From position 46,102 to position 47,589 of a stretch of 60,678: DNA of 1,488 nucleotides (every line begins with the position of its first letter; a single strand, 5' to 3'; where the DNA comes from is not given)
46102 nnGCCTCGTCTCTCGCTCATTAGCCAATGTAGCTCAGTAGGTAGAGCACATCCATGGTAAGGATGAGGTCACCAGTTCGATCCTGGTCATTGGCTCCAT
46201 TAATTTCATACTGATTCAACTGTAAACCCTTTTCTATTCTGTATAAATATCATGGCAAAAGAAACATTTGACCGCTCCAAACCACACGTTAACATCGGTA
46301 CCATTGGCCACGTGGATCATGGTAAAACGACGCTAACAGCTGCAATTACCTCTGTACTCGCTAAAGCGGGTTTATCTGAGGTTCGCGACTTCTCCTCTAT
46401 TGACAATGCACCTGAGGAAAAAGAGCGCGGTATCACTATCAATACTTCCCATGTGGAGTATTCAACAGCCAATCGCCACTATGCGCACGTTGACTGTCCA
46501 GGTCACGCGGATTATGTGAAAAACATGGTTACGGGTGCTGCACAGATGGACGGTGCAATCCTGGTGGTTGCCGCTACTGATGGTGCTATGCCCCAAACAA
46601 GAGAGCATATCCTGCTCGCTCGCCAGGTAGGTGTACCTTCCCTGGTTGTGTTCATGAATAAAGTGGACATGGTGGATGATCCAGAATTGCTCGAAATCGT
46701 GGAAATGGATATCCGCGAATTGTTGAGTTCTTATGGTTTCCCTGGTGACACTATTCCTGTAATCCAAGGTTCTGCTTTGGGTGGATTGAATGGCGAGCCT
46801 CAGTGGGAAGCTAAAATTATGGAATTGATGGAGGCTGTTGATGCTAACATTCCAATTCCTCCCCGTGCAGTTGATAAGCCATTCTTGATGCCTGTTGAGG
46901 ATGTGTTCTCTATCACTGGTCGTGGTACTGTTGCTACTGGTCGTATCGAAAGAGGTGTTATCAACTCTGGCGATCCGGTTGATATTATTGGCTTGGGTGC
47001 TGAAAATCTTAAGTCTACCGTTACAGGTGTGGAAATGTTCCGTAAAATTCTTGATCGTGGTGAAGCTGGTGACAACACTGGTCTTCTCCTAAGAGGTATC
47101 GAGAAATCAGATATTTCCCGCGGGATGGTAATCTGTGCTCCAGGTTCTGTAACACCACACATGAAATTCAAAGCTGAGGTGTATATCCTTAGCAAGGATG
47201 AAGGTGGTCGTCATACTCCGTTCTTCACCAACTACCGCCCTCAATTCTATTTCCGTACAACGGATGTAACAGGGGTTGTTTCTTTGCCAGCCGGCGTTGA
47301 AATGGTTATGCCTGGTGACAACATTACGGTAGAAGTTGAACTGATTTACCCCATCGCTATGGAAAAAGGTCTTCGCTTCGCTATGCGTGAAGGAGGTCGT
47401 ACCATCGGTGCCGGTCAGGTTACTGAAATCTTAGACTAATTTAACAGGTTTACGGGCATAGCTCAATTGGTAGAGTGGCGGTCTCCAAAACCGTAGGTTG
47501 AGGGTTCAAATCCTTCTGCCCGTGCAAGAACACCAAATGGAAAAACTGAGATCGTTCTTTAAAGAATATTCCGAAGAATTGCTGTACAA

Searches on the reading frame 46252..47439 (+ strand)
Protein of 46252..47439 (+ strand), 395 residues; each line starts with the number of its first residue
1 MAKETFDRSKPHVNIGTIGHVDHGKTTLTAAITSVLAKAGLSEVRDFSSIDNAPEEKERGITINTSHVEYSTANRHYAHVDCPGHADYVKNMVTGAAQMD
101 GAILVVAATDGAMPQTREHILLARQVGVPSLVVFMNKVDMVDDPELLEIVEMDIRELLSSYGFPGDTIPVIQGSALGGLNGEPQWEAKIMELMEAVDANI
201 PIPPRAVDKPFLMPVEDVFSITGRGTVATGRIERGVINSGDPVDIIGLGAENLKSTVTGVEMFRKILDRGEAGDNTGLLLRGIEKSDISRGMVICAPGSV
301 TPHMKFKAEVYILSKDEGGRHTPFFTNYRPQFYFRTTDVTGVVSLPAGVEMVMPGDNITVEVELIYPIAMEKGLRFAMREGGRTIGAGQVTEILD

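Call 10: search_protein_families(library=pfam, proteins=[window:46252-47439:+])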
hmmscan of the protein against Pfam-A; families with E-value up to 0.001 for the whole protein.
window:46252-47439:+ (395 aa): 4 families
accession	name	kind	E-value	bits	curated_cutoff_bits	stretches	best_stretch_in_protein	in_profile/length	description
PF00009.33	GTP_EFTU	-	9.8e-64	214.8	26.5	1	10-201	1-187/188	Elongation factor Tu GTP binding domain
PF03143.23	GTP_EFTU_D3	-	6.5e-40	136.2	27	1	299-393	1-105/106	Elongation factor Tu C-terminal domain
PF03144.31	GTP_EFTU_D2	-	4.4e-18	65.9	30.3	1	225-295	1-73/73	Elongation factor Tu domain 2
PF01926.29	MMR_HSR1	-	0.00075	20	21.9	0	15-133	2-110/113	50S ribosome-binding GTPase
